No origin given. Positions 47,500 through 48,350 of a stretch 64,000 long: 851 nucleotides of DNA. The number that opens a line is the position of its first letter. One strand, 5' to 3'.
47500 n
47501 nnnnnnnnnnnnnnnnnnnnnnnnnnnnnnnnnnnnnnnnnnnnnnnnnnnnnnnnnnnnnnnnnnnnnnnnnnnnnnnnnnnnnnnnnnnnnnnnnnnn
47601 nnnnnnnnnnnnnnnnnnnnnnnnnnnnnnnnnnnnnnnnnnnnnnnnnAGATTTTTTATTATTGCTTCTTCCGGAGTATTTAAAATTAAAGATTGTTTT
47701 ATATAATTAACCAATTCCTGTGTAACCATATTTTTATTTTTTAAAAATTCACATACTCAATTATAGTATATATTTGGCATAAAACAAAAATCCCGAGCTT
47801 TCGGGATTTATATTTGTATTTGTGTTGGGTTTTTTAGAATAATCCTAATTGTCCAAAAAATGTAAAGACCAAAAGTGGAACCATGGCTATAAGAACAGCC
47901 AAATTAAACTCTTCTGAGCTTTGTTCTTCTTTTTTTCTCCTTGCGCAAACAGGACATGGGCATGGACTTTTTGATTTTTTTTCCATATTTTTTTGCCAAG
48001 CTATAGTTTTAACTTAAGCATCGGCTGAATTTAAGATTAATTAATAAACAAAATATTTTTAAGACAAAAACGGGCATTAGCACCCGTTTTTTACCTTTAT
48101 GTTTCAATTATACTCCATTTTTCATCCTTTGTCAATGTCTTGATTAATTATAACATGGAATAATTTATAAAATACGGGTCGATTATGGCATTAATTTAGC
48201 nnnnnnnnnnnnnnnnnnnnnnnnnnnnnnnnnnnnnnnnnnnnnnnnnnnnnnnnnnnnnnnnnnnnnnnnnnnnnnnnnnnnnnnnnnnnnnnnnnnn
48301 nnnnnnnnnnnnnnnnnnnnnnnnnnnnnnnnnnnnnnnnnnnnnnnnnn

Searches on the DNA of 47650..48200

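Call 64: search_rna_families(source=window, start=47650, end=48200, threshold=evalue, max_evalue=1)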
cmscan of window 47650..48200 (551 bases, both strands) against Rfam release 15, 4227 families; matches with E-value up to 1: 1.
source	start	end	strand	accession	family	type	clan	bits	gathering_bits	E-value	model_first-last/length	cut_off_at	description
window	47757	47836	+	RF01770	rimP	Cis-reg; leader;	-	20.1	47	0.9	1-102/102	no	Gammaprotebacteria rimP leader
